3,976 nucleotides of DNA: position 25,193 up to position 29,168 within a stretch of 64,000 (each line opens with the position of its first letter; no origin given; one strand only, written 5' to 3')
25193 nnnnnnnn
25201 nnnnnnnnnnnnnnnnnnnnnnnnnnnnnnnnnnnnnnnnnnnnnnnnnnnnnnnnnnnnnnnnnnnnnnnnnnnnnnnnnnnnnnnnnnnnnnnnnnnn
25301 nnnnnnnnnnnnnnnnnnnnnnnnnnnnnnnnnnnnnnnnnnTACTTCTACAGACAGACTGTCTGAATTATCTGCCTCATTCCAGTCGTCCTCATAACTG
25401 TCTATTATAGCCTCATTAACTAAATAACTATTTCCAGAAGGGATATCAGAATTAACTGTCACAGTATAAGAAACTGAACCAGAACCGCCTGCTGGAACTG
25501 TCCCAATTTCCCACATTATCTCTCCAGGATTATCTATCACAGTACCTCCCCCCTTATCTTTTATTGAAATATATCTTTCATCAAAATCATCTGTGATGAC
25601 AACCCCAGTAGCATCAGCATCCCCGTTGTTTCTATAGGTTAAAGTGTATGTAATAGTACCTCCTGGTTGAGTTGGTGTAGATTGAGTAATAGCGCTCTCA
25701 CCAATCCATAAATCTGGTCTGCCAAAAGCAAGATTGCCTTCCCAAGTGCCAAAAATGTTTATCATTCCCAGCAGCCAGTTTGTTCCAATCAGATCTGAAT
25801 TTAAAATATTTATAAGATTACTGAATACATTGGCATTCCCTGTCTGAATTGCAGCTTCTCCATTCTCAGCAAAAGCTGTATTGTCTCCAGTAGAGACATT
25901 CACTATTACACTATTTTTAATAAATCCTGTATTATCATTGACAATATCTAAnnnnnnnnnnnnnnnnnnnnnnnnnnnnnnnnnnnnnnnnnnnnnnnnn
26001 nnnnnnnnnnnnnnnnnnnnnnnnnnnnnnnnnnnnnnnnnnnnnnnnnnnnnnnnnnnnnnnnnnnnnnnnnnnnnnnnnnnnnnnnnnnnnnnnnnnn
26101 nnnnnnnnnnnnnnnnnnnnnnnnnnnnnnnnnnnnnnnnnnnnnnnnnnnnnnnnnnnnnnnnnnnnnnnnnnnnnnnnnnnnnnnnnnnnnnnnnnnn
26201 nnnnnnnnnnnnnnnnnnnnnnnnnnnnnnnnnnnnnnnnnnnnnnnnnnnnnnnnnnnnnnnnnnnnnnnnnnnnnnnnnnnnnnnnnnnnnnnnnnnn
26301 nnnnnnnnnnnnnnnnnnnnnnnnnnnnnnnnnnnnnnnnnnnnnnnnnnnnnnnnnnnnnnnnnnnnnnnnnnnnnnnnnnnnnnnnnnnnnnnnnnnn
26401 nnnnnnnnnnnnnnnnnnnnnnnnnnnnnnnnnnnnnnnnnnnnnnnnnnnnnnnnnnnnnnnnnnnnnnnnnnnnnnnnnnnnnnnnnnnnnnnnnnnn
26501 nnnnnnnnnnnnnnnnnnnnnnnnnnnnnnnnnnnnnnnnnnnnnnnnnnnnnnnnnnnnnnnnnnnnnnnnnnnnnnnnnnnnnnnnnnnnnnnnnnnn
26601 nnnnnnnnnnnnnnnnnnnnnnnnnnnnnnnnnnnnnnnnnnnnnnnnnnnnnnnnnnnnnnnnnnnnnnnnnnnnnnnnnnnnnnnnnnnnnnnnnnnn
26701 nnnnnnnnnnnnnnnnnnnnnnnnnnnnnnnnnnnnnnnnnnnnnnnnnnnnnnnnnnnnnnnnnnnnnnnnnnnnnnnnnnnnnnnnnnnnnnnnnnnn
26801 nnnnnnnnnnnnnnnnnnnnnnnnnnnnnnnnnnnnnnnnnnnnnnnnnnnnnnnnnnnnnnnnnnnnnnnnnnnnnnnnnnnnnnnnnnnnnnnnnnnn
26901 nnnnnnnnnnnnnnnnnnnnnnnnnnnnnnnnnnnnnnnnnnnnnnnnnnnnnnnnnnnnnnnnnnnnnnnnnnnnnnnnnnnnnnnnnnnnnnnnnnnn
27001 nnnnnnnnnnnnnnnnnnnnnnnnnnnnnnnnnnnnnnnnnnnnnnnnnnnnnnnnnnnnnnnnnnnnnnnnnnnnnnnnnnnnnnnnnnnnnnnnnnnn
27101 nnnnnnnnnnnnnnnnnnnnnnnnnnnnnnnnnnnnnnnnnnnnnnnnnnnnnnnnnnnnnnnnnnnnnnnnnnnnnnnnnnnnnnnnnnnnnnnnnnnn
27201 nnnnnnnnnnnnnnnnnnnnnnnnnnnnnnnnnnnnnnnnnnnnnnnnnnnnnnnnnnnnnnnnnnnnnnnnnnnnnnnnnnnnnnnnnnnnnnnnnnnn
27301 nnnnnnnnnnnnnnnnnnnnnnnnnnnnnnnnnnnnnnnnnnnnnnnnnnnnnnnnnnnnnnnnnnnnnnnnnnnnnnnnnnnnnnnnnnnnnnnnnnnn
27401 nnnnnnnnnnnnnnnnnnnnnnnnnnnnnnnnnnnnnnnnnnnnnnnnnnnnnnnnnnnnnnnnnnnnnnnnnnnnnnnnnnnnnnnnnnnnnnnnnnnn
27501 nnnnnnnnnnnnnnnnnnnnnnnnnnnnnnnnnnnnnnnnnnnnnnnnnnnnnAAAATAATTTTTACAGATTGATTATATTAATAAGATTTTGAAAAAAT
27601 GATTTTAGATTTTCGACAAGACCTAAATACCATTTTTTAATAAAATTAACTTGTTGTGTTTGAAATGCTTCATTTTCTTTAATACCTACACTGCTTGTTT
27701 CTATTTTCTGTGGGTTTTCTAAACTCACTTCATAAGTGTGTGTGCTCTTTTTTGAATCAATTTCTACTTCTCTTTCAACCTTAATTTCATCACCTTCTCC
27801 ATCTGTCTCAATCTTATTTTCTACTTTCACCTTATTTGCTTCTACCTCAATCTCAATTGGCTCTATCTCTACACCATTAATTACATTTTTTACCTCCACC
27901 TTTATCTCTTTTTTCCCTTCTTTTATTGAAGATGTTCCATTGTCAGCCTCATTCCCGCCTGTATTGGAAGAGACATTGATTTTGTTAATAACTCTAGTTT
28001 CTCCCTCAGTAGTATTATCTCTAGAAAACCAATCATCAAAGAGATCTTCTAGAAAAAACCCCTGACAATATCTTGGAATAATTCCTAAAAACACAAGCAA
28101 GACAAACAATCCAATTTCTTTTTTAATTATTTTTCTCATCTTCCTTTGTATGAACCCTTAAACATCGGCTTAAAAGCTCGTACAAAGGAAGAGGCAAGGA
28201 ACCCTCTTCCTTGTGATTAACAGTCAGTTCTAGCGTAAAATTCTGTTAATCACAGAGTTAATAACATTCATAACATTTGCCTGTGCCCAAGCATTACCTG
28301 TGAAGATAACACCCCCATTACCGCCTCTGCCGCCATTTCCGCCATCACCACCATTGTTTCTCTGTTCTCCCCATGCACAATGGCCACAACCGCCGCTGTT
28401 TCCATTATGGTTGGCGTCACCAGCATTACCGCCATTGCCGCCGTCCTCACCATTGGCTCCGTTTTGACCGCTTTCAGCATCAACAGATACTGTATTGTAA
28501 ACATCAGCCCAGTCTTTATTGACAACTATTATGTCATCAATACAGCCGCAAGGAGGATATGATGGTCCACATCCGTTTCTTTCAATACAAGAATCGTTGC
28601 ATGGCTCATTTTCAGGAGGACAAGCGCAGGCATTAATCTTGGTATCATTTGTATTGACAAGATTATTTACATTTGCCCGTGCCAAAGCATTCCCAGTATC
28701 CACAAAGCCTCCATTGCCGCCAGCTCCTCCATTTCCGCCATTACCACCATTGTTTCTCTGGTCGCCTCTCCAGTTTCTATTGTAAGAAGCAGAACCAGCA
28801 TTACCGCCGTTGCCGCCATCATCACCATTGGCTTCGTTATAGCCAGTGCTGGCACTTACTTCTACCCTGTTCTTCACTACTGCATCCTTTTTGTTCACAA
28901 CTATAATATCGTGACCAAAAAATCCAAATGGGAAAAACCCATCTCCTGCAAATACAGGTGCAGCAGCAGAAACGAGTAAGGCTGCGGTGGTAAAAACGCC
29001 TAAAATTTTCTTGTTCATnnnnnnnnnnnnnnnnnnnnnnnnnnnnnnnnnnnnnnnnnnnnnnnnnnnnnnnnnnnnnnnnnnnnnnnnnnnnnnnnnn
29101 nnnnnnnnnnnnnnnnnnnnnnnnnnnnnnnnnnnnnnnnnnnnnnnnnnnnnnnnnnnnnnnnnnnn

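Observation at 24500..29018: Three consecutive secreted proteins share an undescribed repeat module (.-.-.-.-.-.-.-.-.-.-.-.-TG-x-N-x-A ... I-x-TG-[DN]-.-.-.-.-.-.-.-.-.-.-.-NTN)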

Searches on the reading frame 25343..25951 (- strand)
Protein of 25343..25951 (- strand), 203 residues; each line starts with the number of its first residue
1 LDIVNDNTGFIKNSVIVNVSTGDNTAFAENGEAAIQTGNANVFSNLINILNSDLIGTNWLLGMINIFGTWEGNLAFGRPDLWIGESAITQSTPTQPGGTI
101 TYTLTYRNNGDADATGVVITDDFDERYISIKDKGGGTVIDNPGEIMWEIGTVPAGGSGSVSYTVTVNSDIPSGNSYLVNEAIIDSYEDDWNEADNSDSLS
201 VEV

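Call 37: find_related_loci(query=A3, collection=genome_contigs, flank=7000)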
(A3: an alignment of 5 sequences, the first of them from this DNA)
Query A3 (203 aa) in genome_contigs; peptide patterns used: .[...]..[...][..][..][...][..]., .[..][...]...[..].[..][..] (x = any residue, [..] = any of these).
116 stretches matched a pattern; 80 encode a relative of the query (tblastn E <= 1e-3); 80 distinct loci.
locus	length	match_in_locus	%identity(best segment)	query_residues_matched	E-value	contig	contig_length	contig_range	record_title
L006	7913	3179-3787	67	1-203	3e-90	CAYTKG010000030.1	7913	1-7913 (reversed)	MAG TPA_asm: uncultured Candidatus Saccharibacteria bacterium isolate binchicken_co19_604 genome assembly, contig: NODE_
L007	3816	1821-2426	62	2-203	3e-81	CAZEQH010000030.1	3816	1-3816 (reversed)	MAG TPA_asm: uncultured Candidatus Saccharibacteria bacterium isolate binchicken_co151_87 genome assembly, contig: NODE_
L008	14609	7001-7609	66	1-203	2e-79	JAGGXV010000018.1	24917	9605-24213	MAG: bacterium isolate AUK161 PB_MBMC_115_c_000000000003, whole genome shotgun sequence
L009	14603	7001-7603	59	1-201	1e-75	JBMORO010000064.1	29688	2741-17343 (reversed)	MAG: Patescibacteria group bacterium isolate Betzabe_MAG182 MAG182_64, whole genome shotgun sequence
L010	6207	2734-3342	53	1-203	6e-70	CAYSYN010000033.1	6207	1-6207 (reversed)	MAG TPA_asm: uncultured Candidatus Saccharibacteria bacterium isolate binchicken_co6_261 genome assembly, contig: NODE_1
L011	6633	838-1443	52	2-203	9e-60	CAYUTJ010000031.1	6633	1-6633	MAG TPA_asm: uncultured Candidatus Saccharibacteria bacterium isolate binchicken_co6_434 genome assembly, contig: NODE_1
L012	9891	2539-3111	50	7-199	5e-57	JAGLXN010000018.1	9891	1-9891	MAG: Candidatus Parcubacteria bacterium isolate RS_12_54 ZL285.bin.54.fa_18, whole genome shotgun sequence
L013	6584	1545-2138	43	2-201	3e-49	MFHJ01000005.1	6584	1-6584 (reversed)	MAG: Candidatus Giovannonibacteria bacterium RIFCSPHIGHO2_02_43_16 rifcsphigho2_02_sub10_scaffold_1450, whole genome sho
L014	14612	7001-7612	50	1-203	2e-54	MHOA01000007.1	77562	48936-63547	MAG: Candidatus Ryanbacteria bacterium RIFCSPLOWO2_12_FULL_44_26 rifcsplowo2_12_scaffold_279, whole genome shotgun seque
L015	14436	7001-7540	44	21-201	1e-46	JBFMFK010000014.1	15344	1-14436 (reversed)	MAG: Patescibacteria group bacterium isolate MAG269 MAG269_14, whole genome shotgun sequence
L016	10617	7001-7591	44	5-203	1e-46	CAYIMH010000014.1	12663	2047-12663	MAG TPA_asm: uncultured Candidatus Saccharibacteria bacterium isolate ERP119705_co25_195 genome assembly, contig: NODE_3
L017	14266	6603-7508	41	1-201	3e-44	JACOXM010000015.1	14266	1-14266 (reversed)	MAG: Candidatus Giovannonibacteria bacterium isolate NC_groundwater_153_Ag_S-0.1um_42_19 S4_GD2017_2_S1_scaffold_2967, w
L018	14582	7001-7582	45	2-201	3e-44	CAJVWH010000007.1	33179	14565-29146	TPA_asm: uncultured bacterium isolate DRR093004_bin.40_MetaBAT_v2.12.1_MAG genome assembly, contig: NODE_785_length_3317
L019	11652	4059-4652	42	2-201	9e-44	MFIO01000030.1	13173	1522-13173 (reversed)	MAG: Candidatus Giovannonibacteria bacterium RIFCSPLOWO2_12_FULL_43_11c rifcsplowo2_12_scaffold_6993, whole genome shotg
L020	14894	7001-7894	44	3-196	3e-43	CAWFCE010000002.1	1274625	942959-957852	MAG: Candidatus Parcubacteria bacterium isolate MFD02416.bin.1.397 genome assembly, contig: contig_61671, whole genome s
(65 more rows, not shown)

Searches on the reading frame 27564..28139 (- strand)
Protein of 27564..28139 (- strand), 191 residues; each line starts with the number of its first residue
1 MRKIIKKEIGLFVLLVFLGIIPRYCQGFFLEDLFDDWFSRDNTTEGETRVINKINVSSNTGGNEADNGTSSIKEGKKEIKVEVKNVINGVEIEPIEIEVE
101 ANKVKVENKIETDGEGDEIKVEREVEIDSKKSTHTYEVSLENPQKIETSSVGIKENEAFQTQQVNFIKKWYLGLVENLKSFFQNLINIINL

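Call 3: search_protein_families(library=pfam, proteins=[window:27564-28139:-], max_evalue=1)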
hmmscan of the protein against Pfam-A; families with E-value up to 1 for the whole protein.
window:27564-28139:- (191 aa): 0 families

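Call 4: search_protein_families(library=ncbifam, proteins=[window:27564-28139:-], max_evalue=1)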
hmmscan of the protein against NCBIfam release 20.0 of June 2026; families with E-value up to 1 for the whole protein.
window:27564-28139:- (191 aa): 2 families
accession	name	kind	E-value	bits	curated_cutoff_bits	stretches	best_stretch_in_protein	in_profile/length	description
NF038340.1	SAR2788_fam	subfamily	0.00051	19.9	50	1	54-142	30-115/177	SAR2788 family putative toxin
NF010653.0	PRK14052.1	equivalog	0.00096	18.4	364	1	25-78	220-273/387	VopS family T3SS effector adenosine monophosphate-protein transferase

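Call 63: list_cluster_members(proteins=[P0179, window:27564-28139:-, window:24500-27553:-])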
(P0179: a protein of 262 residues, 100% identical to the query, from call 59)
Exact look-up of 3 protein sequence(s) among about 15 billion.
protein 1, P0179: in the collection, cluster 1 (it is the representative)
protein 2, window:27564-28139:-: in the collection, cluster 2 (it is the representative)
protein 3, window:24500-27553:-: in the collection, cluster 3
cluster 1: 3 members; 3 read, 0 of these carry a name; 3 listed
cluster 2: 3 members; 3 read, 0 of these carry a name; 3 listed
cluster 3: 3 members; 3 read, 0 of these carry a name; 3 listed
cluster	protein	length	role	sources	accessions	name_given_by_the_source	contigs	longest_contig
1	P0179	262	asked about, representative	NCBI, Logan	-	-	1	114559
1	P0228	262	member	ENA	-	-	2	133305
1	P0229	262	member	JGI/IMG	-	-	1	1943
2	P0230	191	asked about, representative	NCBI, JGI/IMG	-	-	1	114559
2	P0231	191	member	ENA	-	-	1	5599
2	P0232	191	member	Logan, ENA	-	-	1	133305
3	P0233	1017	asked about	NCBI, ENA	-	-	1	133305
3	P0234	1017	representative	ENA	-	-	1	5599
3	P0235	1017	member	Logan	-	-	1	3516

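Call 96: search_protein_families(library=ncbifam, proteins=[window:27564-28139:-], max_evalue=0.1)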
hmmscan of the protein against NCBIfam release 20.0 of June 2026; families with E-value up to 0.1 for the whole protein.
window:27564-28139:- (191 aa): 2 families
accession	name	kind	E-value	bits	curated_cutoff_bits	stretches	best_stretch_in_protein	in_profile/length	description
NF038340.1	SAR2788_fam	subfamily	0.00051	19.9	50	1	54-142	30-115/177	SAR2788 family putative toxin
NF010653.0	PRK14052.1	equivalog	0.00096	18.4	364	1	25-78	220-273/387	VopS family T3SS effector adenosine monophosphate-protein transferase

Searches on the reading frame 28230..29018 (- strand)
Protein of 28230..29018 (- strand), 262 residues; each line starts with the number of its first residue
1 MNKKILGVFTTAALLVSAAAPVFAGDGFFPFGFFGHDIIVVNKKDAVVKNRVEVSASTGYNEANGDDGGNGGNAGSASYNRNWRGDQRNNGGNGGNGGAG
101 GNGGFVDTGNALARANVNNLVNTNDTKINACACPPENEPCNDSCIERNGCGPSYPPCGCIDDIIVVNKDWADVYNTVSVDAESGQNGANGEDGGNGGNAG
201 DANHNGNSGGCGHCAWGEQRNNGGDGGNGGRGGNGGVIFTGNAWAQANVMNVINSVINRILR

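Call 3: search_protein_families(library=pfam, proteins=[window:28230-29018:-], max_evalue=1)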
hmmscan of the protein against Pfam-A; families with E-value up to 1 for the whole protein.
window:28230-29018:- (262 aa): 0 families

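Call 4: search_protein_families(library=ncbifam, proteins=[window:28230-29018:-], max_evalue=1)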
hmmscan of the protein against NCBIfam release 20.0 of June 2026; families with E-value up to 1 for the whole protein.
window:28230-29018:- (262 aa): 0 families

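Call 9: search_solved_structures(query=window:28230-29018:-, max_evalue=10)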
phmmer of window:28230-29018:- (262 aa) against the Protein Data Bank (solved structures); distinct sequences matched with E-value up to 10: 7.
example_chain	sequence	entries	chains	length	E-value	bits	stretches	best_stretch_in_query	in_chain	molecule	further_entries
7lyb_M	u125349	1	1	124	0.00088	21.8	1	85-144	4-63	Isoform 7 of Breast cancer type 1 susceptibility protein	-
9j93_C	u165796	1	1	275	0.13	14.7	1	89-104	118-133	11B8 scFV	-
8b6n_A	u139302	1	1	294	0.7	12.2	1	216-241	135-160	Haloalkane dehalogenase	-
8b6p_A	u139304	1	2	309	0.75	12.1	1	216-241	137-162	Haloalkane dehalogenase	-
8b6o_A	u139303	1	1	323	0.89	11.9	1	216-241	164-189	Haloalkane dehalogenase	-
8zbm_A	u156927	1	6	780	1.3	11.3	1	88-141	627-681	Myosin heavy chain 4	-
6wx6_A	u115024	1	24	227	3.1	10.1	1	90-240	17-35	Ferritin light chain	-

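Call 59: find_homologous_proteins(query=A4, max_evalue=0.001)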
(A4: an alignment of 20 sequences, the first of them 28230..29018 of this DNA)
Query A4 (20 sequences) (262 aa, profile of the alignment): 49 proteins with E <= 0.001 among 8000 candidates.
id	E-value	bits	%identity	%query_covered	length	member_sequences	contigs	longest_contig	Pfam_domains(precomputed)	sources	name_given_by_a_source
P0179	2.5e-64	235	100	100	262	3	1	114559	-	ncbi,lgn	-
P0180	3.6e-60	221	47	99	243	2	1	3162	-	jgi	-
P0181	2.3e-58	215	43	72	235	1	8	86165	-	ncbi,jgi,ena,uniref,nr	ncbi:hypothetical protein AUJ44_01575 [Candidatus Nomurabacteria bacterium CG1_02_47_685]|uniref:PE-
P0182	8.3e-58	214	37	61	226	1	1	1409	-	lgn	-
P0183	1.4e-57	213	-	-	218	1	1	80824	-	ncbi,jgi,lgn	ncbi:MAG: hypothetical protein WC757_01020 [Candidatus Paceibacterota bacterium]|jgi:hypothetical pr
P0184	2.1e-57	212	38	61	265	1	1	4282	-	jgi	jgi:hypothetical protein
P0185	4.9e-57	211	53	99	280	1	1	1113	-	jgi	jgi:hypothetical protein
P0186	8.7e-57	210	37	95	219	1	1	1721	-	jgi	-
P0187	2.9e-54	202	43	50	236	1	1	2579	-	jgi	jgi:hypothetical protein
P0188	2.1e-53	199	35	99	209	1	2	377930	-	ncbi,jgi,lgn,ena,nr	ncbi:MAG: hypothetical protein KGZ30_02055 [Anaplasmataceae bacterium]|nr:hypothetical protein [Anap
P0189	1.8e-50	190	43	99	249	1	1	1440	-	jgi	jgi:hypothetical protein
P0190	2.4e-50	189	38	50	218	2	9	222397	-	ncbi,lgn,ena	-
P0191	9.5e-49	184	40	50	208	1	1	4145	-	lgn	-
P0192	2.3e-48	183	40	50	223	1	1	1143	-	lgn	-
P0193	3.2e-48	182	36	50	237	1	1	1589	-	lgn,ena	-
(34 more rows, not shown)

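Call 61: find_encoding_contigs(protein=P0179, flank=10000, max_places=2)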
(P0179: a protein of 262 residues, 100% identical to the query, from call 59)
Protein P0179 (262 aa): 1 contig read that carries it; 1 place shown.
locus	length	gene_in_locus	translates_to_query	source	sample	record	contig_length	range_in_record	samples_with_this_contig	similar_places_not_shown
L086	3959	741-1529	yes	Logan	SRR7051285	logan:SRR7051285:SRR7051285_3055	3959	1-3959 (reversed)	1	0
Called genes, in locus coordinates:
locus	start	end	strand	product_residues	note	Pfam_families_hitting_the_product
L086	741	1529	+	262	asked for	-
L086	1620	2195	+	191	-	-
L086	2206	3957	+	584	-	?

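Call 66: predict_structure(alignment_id=A5)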
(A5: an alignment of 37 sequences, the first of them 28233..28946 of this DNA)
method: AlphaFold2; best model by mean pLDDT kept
length: 238 residues; sequences in the alignment: 37
mean_pLDDT: 67.3   pTM: 0.36
mean pLDDT of the five models: 67.3, 65.8, 65.2, 59.0, 51.9
residues with pLDDT >= 90: 0; 70-90: 108; 50-70: 113; < 50: 17
segments of 3 or more residues with pLDDT < 50: 1-9, 121-123
pLDDT, mean of each block of 10 residues (from residue 1): 43 68 73 72 81 70 76 75 63 67 69 60 53 62 73 72 71 79 58 69 80 59 64 56
secondary structure, 60 per line:
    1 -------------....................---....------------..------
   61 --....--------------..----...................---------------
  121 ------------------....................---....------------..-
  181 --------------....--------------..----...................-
elements in order: E14-33 E37-40 E63-66 E87-105 E139-158 E162-165 E195-198 E219-237

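Call 96: search_protein_families(library=ncbifam, proteins=[window:28230-29018:-], max_evalue=0.1)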
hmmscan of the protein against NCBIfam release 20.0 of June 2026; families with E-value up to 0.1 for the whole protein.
window:28230-29018:- (262 aa): 0 families
